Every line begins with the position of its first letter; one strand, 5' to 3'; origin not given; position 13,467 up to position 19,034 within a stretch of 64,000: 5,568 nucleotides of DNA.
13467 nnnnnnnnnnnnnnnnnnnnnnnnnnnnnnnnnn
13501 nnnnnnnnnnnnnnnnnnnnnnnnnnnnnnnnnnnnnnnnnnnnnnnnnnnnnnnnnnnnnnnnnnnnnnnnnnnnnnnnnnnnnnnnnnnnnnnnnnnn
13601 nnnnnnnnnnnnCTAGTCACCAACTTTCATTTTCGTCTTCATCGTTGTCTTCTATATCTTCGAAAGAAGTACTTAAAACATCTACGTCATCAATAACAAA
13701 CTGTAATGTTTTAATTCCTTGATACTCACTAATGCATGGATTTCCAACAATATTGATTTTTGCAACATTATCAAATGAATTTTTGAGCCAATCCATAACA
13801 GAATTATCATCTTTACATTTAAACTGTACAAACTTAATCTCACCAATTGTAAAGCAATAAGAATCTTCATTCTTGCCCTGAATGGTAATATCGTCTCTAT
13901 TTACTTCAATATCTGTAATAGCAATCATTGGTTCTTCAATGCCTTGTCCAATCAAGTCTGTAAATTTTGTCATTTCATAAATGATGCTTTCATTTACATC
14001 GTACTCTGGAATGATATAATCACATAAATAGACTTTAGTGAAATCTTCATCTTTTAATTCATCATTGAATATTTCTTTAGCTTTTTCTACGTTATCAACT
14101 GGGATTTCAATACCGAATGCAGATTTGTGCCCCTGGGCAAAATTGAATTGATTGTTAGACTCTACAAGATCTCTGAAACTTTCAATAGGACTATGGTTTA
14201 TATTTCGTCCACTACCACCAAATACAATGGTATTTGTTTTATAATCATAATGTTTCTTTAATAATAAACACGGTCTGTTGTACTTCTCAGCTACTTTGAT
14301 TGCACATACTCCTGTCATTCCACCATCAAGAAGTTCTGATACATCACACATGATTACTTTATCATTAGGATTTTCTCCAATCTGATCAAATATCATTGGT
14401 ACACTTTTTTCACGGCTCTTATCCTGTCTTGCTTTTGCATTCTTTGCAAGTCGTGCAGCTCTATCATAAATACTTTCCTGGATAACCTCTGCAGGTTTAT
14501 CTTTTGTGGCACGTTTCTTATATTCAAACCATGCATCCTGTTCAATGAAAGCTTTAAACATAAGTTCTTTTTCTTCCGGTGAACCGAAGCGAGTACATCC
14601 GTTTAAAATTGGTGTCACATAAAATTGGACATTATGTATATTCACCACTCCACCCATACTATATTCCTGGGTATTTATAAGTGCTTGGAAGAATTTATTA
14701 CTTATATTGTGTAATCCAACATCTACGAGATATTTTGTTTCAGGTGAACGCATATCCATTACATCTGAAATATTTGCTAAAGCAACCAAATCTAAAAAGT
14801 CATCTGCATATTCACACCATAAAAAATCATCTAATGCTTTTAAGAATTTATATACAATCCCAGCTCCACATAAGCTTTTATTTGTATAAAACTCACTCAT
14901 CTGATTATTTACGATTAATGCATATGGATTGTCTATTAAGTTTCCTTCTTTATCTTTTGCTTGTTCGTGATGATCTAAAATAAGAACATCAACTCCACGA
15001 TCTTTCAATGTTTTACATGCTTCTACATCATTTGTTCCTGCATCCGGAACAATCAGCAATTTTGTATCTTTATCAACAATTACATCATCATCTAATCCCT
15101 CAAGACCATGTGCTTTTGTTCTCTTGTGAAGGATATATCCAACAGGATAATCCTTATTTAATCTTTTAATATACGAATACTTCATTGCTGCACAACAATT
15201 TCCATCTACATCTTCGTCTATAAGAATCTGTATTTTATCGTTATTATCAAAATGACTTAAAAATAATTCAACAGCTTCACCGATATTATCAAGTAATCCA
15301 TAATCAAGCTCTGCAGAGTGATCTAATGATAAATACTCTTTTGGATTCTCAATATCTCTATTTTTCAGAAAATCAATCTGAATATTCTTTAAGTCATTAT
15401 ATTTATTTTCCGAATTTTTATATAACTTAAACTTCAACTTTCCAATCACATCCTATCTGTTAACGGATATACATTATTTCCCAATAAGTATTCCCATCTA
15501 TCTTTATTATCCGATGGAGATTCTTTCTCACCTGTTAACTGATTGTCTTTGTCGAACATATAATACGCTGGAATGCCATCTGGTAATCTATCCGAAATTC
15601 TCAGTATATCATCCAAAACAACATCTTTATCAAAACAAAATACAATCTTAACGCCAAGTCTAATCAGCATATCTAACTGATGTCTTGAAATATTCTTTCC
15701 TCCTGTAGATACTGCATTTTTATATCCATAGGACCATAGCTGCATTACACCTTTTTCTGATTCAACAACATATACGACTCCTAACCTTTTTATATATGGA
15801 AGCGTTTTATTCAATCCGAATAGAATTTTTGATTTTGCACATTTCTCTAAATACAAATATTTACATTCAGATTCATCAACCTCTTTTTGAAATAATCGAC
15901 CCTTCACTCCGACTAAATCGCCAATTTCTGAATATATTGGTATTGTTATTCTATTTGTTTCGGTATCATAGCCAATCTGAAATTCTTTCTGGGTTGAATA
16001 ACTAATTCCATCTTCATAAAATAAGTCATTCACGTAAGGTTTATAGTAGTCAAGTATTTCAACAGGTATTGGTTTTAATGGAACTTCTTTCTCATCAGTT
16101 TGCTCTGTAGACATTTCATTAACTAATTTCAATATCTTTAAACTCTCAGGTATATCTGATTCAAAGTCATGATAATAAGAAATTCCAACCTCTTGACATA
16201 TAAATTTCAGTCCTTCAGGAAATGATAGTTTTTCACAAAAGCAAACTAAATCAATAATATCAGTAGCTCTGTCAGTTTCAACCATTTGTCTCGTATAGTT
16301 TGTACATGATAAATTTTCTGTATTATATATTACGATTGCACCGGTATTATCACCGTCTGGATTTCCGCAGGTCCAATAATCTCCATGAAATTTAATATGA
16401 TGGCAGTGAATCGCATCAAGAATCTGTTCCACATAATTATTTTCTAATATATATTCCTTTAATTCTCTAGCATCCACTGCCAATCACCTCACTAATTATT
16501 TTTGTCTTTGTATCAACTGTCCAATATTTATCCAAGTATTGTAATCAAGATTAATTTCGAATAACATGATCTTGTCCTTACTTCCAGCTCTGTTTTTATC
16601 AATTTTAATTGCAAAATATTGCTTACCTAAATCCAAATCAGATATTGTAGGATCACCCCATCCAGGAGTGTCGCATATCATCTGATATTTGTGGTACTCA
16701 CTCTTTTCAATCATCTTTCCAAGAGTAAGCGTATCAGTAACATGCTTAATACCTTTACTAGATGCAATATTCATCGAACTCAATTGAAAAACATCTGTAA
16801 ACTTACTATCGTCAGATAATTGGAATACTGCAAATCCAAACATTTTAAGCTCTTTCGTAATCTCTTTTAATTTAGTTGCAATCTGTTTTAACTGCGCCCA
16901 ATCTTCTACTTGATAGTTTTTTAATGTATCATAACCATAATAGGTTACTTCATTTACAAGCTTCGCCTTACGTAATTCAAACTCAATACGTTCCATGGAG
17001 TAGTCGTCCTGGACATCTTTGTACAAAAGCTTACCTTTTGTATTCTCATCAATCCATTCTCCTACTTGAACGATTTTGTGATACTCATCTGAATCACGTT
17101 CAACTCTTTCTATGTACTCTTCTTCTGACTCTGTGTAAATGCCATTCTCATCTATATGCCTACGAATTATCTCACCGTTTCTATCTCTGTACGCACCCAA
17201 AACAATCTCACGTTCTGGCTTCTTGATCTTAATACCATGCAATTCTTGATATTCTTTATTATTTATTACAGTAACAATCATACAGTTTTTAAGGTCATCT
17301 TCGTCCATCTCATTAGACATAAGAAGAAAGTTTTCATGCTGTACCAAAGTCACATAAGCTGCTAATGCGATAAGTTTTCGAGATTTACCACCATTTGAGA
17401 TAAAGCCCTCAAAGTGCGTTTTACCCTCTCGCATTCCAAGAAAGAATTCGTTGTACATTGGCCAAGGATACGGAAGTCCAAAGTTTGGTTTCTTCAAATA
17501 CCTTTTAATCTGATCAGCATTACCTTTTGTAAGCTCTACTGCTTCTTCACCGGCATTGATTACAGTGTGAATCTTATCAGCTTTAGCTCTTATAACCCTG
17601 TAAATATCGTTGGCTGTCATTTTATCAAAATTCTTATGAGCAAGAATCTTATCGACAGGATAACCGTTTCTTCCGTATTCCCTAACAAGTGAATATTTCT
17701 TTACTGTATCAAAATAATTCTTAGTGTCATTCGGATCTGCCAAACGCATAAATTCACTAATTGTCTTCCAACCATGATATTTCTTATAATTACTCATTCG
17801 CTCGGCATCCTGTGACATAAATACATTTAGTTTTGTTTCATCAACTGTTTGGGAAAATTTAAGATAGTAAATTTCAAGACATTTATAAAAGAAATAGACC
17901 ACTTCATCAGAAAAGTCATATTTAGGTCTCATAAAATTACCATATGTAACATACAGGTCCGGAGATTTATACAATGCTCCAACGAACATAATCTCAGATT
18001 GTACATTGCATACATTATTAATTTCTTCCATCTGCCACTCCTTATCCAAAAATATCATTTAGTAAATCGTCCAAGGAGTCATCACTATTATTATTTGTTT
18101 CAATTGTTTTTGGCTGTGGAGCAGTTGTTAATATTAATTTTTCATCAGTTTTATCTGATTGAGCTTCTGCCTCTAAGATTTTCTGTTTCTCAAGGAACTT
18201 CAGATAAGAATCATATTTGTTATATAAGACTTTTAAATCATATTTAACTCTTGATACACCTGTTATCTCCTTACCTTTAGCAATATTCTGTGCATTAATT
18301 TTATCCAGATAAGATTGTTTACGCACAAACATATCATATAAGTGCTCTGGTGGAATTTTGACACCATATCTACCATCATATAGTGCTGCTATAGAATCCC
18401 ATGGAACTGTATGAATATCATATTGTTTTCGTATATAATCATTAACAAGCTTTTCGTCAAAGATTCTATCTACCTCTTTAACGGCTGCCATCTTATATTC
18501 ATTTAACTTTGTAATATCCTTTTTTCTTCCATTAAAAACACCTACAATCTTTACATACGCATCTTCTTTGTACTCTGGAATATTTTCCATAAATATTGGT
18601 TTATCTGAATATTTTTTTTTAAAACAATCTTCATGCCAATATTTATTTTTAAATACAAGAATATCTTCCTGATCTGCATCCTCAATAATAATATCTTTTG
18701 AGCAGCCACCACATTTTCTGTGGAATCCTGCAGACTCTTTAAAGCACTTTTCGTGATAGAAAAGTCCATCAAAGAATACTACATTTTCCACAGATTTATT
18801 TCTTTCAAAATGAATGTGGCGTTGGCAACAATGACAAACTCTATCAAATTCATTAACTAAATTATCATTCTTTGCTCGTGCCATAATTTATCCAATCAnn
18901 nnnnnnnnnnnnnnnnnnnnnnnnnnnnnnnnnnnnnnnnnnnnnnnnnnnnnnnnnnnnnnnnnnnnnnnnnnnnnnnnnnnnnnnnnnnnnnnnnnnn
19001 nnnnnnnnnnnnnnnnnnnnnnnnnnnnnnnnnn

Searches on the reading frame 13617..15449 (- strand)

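Call 19: search_protein_families(library=phrogs, proteins=[window:13617-15449:-], max_evalue=0.00001)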
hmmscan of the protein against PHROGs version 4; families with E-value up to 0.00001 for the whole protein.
window:13617-15449:- (610 aa): 2 families
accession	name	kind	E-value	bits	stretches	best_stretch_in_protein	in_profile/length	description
phrog_2484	-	DNA, RNA and nucleotide metabolism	2.2e-146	489.8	1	16-591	8-558/564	RecJ-like ssDNA exonuclease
phrog_4771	-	other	5.1e-07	30.1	1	70-259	16-175/363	DHH phosphoesterase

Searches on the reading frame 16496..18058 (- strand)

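Call 19: search_protein_families(library=phrogs, proteins=[window:16496-18058:-], max_evalue=0.00001)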
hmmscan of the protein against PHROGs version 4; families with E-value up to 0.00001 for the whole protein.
window:16496-18058:- (520 aa): 1 family
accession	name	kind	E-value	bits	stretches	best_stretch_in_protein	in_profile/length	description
phrog_19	-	DNA, RNA and nucleotide metabolism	3.8e-27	96.4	1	18-515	160-584/621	DnaB-like replicative helicase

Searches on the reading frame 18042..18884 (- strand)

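Call 104: search_protein_families(library=pfam, proteins=[window:18042-18884:-], max_evalue=0.001)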
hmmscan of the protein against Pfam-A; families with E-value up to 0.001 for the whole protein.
window:18042-18884:- (280 aa): 1 family
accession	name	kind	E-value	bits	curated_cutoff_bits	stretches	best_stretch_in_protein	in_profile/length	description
PF00412.28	LIM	-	0.00025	21.7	22.9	0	58-89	1-28/58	LIM domain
